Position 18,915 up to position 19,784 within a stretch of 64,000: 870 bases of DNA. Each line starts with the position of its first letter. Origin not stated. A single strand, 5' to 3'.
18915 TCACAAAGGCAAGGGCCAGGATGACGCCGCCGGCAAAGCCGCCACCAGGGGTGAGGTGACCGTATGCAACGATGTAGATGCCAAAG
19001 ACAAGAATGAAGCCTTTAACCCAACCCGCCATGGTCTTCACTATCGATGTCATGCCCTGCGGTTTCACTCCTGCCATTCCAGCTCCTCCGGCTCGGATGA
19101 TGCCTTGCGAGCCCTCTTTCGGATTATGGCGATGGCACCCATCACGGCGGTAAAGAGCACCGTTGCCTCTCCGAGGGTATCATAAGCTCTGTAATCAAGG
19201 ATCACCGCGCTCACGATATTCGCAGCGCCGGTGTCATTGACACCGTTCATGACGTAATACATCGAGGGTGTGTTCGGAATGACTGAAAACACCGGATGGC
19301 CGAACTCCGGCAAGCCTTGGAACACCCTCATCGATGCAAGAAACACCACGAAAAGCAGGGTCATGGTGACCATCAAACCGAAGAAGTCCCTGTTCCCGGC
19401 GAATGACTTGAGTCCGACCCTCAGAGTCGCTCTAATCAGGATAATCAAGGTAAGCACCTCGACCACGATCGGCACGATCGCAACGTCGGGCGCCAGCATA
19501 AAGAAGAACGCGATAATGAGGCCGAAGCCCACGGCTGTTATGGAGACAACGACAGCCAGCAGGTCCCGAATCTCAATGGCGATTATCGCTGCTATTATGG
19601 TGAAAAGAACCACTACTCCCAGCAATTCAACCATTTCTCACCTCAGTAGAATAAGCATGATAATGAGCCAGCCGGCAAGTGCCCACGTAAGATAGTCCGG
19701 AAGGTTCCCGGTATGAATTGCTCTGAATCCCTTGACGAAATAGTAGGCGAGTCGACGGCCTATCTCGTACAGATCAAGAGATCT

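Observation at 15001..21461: Complete mrpA-G gene set in canonical order inserted between the hydrogenase core and its NuoI-like ferredoxin; MrpA split into two ORFs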

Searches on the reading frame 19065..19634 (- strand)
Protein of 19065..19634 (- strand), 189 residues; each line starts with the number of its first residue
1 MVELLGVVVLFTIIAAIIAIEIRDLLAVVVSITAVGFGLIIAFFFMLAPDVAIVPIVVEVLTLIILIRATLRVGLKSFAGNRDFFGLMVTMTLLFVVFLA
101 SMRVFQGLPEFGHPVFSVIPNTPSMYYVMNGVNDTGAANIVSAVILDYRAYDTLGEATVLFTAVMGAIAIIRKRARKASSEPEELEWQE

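Call 4: search_protein_families(library=pfam, proteins=[window:19065-19634:-], max_evalue=0.01)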
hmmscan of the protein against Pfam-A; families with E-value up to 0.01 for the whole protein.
window:19065-19634:- (189 aa): 2 families
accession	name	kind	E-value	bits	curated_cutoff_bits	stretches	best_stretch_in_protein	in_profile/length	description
PF13244.11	MbhD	-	3.3e-10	40.4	27.2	1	11-69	2-61/67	MBH, subunit D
PF20501.3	MbhE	-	9.2e-09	35.7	27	1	122-177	32-86/98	MBH, subunit E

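Call 9: search_protein_families(library=ncbifam, proteins=[window:19065-19634:-], max_evalue=0.001)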
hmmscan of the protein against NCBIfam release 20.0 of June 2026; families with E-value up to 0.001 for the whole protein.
window:19065-19634:- (189 aa): 16 families
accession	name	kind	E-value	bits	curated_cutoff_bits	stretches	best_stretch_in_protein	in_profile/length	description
NF009159.0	PRK12504.1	equivalog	2.7e-22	79.6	141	1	7-174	9-175/178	DUF4040 domain-containing protein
NF009161.0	PRK12507.1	equivalog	1.2e-20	74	272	1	3-181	10-185/336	putative monovalent cation/H+ antiporter subunit B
NF009290.0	PRK12650.1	equivalog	1.5e-20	72.8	980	1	8-178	607-770/966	DUF4040 family protein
NF009289.0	PRK12649.1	equivalog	8.2e-19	67.4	1117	1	7-177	623-788/789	putative monovalent cation/H+ antiporter subunit A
NF009287.0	PRK12647.1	equivalog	1.3e-18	66.9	937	1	7-180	603-768/773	putative monovalent cation/H+ antiporter subunit A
NF009288.0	PRK12648.1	equivalog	8.3e-17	60.6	1104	1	8-182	613-785/954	monovalent cation/H+ antiporter subunit A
NF009285.0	PRK12645.1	equivalog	2.5e-15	55.8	1028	1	7-181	633-800/804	Na+/H+ antiporter subunit A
NF009284.0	PRK12644.1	equivalog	3.3e-15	55.2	962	1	6-180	603-770/975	Na+/H+ antiporter subunit A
NF009286.0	PRK12646.1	equivalog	3.7e-13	48.8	1063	1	7-181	632-798/800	DUF4040 family protein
TIGR00940.1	2a6301s01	subfamily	1.3e-11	43.6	920.45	1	7-176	626-788/793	monovalent cation:proton antiporter subunit A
NF009217.0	PRK12567.1-1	equivalog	1.6e-11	44.1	268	1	124-180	38-94/238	putative monovalent cation/H+ antiporter subunit B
NF006242.0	PRK08378.1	subfamily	2.1e-07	31.4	98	1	7-55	10-58/85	hypothetical protein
NF004172.0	PRK05640.1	equivalog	2.6e-07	30.9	156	1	136-175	112-151/152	putative monovalent cation/H+ antiporter subunit B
NF009219.0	PRK12567.1-3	equivalog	5.5e-07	29.4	179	1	121-173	25-77/220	putative monovalent cation/H+ antiporter subunit B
NF009229.0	PRK12579.1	equivalog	1.2e-06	28.3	229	1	138-170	44-76/258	putative monovalent cation/H+ antiporter subunit B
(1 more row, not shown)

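Call 19: search_solved_structures(query=window:19065-19634:-, max_evalue=0.01, show_alignments=2)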
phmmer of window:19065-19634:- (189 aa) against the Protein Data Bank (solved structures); distinct sequences matched with E-value up to 0.01: 6.
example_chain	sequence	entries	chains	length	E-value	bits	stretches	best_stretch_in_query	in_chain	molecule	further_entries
6cfw_E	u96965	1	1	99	3.3e-15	59.8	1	123-177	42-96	MBH subunit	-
7d3u_A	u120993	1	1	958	6.9e-14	55.5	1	7-178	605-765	Monovalent Na+/H+ antiporter subunit A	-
6z16_A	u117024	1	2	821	3e-10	43.7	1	6-177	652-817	Multisubunit Na+/H+ antiporter, A subunit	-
6u8y_E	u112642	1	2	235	5.6e-10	42.8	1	122-182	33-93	Monovalent cation/H+ antiporter subunit B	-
7qru_A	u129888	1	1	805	2.7e-08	37.3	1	9-175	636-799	Na+/H+ antiporter subunit A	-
6u8y_D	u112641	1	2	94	1e-07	35.5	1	7-69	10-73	DUF4040 domain-containing protein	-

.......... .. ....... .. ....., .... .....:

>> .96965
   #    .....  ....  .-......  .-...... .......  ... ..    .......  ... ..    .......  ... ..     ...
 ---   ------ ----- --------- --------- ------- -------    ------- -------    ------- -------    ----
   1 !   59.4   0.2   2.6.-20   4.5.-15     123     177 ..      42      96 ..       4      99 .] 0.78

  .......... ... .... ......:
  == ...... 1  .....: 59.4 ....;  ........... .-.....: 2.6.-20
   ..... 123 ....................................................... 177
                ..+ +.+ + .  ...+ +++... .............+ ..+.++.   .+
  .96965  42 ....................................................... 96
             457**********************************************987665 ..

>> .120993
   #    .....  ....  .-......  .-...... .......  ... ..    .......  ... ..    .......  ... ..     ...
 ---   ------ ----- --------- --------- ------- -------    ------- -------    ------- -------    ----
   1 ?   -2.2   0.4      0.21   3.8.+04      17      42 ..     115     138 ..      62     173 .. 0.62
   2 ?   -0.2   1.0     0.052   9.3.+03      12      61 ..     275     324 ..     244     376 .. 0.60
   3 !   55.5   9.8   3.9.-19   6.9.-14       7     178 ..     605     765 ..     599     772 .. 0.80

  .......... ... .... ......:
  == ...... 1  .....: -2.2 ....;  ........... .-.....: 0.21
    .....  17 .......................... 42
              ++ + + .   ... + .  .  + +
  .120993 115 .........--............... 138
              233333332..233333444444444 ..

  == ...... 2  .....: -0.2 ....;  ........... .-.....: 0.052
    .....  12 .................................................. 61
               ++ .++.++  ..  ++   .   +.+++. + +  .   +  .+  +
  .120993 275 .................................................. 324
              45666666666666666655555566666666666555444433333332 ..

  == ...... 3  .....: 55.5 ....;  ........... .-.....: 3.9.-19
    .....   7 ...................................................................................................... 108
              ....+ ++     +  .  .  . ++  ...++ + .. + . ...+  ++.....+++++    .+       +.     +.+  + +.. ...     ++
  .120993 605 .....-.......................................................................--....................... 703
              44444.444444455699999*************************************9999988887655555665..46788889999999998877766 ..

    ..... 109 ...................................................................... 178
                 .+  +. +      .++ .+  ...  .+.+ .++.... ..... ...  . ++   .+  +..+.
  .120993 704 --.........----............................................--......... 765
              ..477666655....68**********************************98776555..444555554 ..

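Call 56: find_encoding_contigs(protein=window:19065-19634:-, flank=3000, max_places=3)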
Protein window:19065-19634:- (189 aa): no gene with exactly this product is on record in the collection.
